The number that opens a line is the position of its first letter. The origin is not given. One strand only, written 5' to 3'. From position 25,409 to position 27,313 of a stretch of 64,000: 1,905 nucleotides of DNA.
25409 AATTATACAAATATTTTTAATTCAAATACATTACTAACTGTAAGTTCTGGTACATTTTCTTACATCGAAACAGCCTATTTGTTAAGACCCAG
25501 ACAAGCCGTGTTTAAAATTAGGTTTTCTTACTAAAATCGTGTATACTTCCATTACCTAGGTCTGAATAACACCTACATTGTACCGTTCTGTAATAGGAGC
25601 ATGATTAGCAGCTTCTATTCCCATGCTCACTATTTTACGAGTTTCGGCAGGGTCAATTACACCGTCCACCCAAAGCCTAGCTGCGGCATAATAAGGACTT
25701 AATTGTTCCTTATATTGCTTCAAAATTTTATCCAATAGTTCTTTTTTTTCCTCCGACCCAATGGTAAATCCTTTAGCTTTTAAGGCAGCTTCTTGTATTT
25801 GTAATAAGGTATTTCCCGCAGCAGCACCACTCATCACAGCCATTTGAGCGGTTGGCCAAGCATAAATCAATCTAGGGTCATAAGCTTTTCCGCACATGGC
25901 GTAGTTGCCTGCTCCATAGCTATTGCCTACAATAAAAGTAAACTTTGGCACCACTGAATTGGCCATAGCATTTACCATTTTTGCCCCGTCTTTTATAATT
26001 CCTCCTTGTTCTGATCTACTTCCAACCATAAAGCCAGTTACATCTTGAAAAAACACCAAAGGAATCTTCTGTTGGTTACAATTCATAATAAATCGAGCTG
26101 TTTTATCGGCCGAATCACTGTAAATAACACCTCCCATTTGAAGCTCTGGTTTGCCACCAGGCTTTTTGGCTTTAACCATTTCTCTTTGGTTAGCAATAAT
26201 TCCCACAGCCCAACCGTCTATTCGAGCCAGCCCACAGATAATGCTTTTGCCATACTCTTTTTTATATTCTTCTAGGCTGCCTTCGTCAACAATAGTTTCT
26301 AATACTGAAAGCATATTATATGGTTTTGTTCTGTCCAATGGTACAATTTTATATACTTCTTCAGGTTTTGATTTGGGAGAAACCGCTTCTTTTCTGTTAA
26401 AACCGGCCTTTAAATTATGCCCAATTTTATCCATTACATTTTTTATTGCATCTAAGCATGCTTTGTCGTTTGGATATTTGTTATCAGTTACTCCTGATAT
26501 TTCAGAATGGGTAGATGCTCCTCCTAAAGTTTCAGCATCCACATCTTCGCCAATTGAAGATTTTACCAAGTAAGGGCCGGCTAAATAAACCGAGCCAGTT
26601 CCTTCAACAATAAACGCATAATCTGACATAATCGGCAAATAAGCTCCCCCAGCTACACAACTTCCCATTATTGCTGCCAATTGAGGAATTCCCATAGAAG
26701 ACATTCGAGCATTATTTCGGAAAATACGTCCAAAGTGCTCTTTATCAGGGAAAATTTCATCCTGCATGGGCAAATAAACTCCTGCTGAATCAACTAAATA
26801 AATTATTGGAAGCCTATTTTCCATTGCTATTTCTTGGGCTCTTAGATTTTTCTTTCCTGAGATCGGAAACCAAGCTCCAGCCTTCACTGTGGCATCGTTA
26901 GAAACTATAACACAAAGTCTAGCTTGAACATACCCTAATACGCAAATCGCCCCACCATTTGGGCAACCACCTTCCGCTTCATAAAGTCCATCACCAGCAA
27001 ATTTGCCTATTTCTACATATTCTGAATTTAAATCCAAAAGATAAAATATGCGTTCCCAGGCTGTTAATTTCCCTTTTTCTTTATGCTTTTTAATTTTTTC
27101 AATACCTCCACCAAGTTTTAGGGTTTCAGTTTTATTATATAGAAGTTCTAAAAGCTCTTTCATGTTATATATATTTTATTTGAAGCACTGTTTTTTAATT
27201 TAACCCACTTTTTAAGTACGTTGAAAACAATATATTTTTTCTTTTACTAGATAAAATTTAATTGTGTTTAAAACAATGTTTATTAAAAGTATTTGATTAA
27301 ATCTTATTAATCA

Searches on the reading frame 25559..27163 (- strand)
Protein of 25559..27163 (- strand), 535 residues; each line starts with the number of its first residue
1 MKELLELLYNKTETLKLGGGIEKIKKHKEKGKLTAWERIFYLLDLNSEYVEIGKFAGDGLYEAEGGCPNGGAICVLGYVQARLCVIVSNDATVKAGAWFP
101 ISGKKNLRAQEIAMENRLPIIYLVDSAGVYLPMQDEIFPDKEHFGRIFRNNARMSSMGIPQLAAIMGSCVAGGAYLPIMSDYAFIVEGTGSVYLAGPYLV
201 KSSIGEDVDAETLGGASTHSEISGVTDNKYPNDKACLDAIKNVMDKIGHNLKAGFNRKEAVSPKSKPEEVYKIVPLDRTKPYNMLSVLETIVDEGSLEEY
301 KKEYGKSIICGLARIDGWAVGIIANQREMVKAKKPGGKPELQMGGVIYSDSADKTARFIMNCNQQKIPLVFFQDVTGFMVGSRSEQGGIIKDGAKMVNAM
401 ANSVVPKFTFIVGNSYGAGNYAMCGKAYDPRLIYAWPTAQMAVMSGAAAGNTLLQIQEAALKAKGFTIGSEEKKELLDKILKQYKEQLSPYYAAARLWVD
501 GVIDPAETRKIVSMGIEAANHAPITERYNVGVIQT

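Call 89: list_cluster_members(proteins=[window:25559-27163:-, window:18973-19773:+])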
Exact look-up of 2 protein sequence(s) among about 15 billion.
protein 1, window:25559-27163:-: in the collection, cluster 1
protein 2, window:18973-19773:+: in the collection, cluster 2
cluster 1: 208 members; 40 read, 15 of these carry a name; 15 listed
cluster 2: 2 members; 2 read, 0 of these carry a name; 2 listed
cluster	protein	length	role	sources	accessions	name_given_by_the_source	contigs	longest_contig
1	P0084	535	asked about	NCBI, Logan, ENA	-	-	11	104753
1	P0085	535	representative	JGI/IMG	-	acetyl-CoA carboxylase carboxyltransferase component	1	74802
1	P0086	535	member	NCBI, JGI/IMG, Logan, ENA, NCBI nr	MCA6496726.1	MAG: acyl-CoA carboxylase subunit beta [Chitinophagaceae bacterium] | 3-methylcrotonyl-CoA carboxylase beta subunit | acyl-CoA carboxylase subunit beta [Chitinophagaceae bacterium]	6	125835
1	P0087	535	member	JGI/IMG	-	acetyl-CoA carboxylase carboxyltransferase component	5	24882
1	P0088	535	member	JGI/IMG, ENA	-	acetyl-CoA carboxylase carboxyltransferase component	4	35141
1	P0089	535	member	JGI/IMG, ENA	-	acetyl-CoA carboxylase carboxyltransferase component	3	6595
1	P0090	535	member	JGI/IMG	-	3-methylcrotonyl-CoA carboxylase beta subunit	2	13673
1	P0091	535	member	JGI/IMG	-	acetyl-CoA carboxylase carboxyltransferase component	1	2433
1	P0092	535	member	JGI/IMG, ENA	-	acetyl-CoA carboxylase carboxyltransferase component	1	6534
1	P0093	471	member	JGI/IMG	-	acetyl-CoA carboxylase carboxyltransferase component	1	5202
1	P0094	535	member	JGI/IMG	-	3-methylcrotonyl-CoA carboxylase beta subunit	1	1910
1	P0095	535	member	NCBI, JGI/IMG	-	3-methylcrotonyl-CoA carboxylase beta subunit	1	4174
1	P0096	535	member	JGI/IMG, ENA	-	acetyl-CoA carboxylase carboxyltransferase component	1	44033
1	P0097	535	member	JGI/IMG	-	acetyl-CoA carboxylase carboxyltransferase component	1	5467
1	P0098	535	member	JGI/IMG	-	acetyl-CoA carboxylase carboxyltransferase component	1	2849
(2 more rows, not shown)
